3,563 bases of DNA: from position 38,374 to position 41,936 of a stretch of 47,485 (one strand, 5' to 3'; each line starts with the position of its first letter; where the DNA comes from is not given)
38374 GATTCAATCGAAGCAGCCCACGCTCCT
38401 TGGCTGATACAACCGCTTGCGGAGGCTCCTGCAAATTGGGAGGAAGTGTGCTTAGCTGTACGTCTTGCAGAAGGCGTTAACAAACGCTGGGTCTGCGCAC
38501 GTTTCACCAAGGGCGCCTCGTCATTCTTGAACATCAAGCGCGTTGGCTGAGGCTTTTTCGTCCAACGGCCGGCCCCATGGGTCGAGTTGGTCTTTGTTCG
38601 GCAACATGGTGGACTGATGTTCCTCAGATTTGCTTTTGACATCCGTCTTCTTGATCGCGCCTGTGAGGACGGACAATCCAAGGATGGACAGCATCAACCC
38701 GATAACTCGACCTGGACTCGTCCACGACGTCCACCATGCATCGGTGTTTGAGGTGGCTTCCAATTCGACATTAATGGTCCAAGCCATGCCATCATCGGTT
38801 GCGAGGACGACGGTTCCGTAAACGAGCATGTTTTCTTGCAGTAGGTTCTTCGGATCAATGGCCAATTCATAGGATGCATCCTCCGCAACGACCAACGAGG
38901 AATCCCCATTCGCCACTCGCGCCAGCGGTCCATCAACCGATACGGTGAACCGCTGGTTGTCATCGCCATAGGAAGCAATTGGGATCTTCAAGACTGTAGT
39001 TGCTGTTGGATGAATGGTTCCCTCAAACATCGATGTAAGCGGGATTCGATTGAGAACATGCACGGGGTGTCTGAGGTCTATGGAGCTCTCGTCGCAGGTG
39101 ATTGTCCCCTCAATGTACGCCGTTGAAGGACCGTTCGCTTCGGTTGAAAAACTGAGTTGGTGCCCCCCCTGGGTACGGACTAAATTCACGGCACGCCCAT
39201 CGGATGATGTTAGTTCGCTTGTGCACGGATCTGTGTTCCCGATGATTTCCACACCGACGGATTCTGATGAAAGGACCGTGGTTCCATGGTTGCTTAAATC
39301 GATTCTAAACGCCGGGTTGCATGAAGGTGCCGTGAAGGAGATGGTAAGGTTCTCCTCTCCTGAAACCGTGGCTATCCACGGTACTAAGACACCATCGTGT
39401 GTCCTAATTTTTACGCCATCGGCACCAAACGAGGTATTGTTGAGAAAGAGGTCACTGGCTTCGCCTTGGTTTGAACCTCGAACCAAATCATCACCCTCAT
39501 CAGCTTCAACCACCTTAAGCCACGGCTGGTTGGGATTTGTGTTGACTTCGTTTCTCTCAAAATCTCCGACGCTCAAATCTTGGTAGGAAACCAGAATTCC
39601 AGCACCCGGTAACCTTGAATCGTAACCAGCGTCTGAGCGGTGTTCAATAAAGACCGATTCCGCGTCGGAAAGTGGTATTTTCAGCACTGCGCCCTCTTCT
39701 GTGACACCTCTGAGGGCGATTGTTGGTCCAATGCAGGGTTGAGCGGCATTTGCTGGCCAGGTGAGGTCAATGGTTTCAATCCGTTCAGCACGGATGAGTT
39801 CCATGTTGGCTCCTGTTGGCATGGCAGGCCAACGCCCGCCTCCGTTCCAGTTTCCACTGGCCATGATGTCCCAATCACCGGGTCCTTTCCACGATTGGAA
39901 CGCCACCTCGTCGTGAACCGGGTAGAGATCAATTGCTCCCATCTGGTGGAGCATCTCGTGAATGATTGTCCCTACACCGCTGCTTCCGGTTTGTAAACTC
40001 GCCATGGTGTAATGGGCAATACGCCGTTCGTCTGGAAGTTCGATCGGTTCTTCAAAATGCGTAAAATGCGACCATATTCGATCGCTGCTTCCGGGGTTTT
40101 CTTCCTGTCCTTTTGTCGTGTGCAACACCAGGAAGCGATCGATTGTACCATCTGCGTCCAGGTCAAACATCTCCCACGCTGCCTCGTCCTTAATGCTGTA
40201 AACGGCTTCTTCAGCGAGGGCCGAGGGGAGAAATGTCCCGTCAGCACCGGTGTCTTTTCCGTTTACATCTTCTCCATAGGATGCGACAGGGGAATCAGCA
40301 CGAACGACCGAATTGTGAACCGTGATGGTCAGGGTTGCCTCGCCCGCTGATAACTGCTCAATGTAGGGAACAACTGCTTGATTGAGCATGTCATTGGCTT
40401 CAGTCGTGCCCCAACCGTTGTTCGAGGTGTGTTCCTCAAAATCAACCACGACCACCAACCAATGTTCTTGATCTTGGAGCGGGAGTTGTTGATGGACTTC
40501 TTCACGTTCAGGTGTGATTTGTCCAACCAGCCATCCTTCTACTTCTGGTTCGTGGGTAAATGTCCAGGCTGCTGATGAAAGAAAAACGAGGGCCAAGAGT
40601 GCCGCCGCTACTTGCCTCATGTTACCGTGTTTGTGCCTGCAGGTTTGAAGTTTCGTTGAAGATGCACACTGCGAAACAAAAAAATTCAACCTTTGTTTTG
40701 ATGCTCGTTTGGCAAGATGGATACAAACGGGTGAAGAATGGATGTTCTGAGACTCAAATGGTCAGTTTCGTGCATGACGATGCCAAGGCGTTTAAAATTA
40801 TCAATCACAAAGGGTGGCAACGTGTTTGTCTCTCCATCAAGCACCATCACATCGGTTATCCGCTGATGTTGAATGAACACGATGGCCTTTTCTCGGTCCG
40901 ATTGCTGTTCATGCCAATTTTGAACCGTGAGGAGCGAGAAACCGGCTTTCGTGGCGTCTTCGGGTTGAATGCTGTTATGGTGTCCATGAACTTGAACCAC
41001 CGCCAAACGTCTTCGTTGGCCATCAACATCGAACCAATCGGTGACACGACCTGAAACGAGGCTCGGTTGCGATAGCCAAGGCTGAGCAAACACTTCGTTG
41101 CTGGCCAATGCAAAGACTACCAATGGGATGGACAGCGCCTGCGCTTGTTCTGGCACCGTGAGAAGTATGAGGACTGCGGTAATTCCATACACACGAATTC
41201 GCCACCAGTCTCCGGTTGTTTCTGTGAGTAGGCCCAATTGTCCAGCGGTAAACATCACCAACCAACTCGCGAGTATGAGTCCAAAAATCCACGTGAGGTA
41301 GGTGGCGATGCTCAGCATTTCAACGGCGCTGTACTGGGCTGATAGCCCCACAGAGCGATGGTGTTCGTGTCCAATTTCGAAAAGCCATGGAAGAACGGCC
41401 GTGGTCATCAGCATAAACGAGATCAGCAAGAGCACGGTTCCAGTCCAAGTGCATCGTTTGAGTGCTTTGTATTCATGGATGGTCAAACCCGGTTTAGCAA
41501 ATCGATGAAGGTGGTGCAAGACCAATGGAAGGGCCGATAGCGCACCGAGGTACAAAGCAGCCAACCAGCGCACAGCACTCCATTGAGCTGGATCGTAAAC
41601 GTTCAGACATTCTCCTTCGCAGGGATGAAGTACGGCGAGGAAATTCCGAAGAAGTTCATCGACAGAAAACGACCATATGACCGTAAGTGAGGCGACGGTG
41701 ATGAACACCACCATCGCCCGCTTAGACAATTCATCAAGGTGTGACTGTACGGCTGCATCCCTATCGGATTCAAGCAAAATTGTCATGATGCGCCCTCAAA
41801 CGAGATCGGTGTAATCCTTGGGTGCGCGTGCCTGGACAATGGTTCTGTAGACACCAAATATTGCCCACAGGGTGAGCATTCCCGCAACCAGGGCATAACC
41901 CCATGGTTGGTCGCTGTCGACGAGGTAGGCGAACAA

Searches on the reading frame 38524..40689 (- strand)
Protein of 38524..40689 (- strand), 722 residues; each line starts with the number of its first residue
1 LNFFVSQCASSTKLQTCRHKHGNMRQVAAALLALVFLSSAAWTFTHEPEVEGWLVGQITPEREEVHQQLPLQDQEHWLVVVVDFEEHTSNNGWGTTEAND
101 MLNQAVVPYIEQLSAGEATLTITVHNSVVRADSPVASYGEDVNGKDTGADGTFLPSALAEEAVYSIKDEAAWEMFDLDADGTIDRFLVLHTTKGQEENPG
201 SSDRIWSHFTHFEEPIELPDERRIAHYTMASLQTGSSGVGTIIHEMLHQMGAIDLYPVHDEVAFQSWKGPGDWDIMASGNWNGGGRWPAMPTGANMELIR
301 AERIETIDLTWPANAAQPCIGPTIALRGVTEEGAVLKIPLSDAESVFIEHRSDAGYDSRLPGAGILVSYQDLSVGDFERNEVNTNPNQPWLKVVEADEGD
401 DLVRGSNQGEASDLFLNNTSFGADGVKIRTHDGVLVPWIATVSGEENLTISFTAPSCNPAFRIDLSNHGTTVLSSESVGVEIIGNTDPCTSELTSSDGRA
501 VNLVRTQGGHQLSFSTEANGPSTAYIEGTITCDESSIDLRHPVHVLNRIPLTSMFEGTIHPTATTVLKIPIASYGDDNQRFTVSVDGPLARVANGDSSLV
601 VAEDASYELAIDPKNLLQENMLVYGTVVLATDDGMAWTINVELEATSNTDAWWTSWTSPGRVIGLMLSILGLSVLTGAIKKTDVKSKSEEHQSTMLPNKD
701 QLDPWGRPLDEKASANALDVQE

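Call 62: search_protein_families(library=pfam, proteins=[window:38524-40689:-], max_evalue=0.00001)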
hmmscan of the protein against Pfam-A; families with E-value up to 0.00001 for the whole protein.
window:38524-40689:- (722 aa): 1 family
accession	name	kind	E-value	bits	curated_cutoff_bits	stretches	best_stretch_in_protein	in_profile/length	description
PF05547.17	Peptidase_M6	-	4e-08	33.3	22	1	90-286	56-270/294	Immune inhibitor A peptidase M6, catalytic domain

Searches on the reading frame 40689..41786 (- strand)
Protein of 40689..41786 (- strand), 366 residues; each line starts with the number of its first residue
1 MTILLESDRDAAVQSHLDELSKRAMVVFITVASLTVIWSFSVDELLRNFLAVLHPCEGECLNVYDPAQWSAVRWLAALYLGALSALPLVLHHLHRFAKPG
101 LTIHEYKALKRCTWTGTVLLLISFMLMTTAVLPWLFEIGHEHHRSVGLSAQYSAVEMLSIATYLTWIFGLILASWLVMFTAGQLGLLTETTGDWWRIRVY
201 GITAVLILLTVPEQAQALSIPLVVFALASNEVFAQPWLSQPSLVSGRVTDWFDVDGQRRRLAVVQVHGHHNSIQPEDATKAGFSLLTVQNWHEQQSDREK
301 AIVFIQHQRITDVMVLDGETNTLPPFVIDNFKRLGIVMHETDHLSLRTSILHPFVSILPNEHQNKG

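Call 62: search_protein_families(library=pfam, proteins=[window:40689-41786:-], max_evalue=0.00001)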
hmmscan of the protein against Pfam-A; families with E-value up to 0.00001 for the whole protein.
window:40689-41786:- (366 aa): 1 family
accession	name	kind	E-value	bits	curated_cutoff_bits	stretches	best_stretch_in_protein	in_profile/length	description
PF00902.23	TatC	-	3e-21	76.6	25.1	1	15-213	1-198/208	Sec-independent protein translocase protein (TatC)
